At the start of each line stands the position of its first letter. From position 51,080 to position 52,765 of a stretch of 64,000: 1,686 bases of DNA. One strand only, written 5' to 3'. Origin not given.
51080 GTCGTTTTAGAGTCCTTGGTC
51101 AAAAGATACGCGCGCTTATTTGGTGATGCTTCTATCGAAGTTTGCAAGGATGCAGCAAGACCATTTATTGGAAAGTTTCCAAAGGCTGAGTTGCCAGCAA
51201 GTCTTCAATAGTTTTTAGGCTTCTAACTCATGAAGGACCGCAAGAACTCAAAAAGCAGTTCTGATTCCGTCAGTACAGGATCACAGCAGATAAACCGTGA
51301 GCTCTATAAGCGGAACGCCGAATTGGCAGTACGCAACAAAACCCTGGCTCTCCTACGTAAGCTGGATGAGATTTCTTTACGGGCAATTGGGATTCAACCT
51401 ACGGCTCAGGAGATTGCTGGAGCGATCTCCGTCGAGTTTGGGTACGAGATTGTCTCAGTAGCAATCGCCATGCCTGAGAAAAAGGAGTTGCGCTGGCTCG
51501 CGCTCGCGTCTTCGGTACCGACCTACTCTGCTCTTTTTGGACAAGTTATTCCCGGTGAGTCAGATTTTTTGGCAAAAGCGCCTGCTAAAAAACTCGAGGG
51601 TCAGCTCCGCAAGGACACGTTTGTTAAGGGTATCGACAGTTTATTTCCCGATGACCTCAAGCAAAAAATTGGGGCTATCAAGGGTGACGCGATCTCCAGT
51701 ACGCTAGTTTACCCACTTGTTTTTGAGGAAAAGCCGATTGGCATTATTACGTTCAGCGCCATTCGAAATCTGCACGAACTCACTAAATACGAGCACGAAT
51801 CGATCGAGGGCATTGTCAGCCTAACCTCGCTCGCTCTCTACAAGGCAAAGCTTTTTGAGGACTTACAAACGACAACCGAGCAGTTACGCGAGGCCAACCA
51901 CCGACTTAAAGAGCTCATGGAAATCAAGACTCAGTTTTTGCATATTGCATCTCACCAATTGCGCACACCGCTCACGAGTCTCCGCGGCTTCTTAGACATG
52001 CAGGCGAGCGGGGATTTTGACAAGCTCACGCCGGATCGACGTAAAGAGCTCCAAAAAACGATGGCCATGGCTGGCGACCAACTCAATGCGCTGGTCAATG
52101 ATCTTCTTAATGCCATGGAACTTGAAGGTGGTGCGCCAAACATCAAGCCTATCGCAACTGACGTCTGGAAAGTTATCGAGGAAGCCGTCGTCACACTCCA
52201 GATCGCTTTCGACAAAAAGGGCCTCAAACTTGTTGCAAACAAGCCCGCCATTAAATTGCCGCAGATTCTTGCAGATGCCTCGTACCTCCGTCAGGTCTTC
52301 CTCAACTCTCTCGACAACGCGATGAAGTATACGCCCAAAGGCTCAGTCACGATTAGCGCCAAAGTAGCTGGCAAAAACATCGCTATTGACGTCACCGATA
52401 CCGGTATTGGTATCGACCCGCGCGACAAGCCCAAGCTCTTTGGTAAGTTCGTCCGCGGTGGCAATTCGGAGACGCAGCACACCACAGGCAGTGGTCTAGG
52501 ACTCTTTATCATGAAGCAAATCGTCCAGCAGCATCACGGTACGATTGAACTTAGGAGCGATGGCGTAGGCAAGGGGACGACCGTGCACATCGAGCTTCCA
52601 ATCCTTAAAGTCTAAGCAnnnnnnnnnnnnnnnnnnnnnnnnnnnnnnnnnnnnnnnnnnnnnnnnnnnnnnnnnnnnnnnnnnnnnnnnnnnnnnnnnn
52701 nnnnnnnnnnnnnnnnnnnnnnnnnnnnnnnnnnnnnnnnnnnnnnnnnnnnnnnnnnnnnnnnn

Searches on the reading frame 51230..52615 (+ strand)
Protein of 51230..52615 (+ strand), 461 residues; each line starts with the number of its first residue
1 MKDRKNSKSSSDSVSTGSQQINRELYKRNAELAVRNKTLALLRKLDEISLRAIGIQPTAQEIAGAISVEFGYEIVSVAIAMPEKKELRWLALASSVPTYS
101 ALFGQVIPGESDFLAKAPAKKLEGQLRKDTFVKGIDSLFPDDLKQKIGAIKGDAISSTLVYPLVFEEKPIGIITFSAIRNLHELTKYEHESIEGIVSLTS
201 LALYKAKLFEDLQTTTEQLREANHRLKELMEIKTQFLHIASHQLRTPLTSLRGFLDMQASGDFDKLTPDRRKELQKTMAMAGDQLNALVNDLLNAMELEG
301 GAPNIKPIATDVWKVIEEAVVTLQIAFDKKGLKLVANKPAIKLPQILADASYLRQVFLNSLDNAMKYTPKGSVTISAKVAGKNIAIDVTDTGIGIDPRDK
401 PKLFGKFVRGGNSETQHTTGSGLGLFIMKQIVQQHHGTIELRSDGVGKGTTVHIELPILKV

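Call 5: search_protein_families(library=pfam, proteins=[window:51230-52615:+], max_evalue=1)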
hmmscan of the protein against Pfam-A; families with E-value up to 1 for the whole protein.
window:51230-52615:+ (461 aa): 6 families
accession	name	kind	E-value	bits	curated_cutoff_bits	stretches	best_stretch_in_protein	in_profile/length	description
PF02518.31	HATPase_c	-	9.1e-29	100.6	26.4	1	349-458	2-109/111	Histidine kinase-, DNA gyrase B-, and HSP90-like ATPase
PF00512.31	HisKA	-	6.5e-13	49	26.9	1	233-298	2-63/66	His Kinase A (phospho-acceptor) domain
PF13581.12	HATPase_c_2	-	9.6e-06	26.1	27.4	1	359-452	42-123/127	Histidine kinase-like ATPase domain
PF14501.12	HATPase_c_5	-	0.015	15.6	22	1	354-444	7-91/102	GHKL domain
PF13185.12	GAF_2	-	0.021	15.5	28.6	1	123-203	54-135/136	GAF domain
PF07400.16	IL11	-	0.25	11.4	25.8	1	200-296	20-116/170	Interleukin 11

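Call 6: search_protein_families(library=ncbifam, proteins=[window:51230-52615:+], max_evalue=1)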
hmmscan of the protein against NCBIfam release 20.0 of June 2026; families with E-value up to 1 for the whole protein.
window:51230-52615:+ (461 aa): 94 families (the best 25 are shown)
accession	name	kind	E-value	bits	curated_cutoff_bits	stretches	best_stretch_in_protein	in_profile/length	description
NF046044.1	PnpS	equivalog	1.4e-46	159.3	400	1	225-457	162-390/390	two-component system histidine kinase PnpS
TIGR02966.1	phoR_proteo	equivalog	3.3e-43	148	334.2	1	225-454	106-331/333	phosphate regulon sensor histidine kinase PhoR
NF038297.2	hybrid_HK_HrmK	equivalog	5e-42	144.3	725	1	184-459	186-458/607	hybrid histidine kinase/response regulator HrmK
TIGR02956.1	TMAO_torS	equivalog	4.8e-40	137.5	676.5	1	200-458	417-682/967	TMAO reductase system sensor histidine kinase/response regulator TorS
NF006800.0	PRK09303.1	equivalog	5e-38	131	342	1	215-460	133-379/383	histidine kinase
NF045911.1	TCSHisKinNblS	equivalog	1.3e-35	122.8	1000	1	225-458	380-620/621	two-component system sensor histidine kinase NblS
NF033092.0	HK_WalK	equivalog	2.3e-35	122.2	725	1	233-458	372-594/594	cell wall metabolism sensor histidine kinase WalK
NF047874.1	MASE3_PAS_HK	subfamily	8.2e-35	120.7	560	1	215-458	380-625/655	MASE3 domain-containing sensor histidine kinase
NF011874.0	PRK15347.1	equivalog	1.5e-33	115.9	852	1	210-458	375-614/921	two component system sensor kinase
NF041735.1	hist_kin_RppB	equivalog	1.9e-33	115.9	400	1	234-457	217-438/438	two-component system sensor histidine kinase RppB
NF012163.2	BaeS_SmeS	equivalog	3.3e-33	115.3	500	1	211-457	218-457/457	sensor histidine kinase efflux regulator BaeS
NF008318.0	PRK11107.1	equivalog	4e-33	114.5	890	1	218-457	278-517/920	two-component sensor histidine kinase BarA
NF041947.1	LuxQ_Vibrio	equivalog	5e-33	114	1200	1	217-458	456-696/843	quorum-sensing autoinducer 2 sensor kinase/phosphatase LuxQ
NF008302.0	PRK11091.1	equivalog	4e-32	111.3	838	1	221-458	271-505/779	aerobic respiration two-component sensor histidine kinase ArcB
NF045595.1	HK_scytonemin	equivalog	1e-31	110.1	865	1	214-459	396-636/637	scytonemin biosynthesis sensor histidine kinase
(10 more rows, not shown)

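Call 43: find_encoding_contigs(protein=window:51230-52615:+, flank=10000, max_places=4)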
Protein window:51230-52615:+ (461 aa): no gene with exactly this product is on record in the collection.
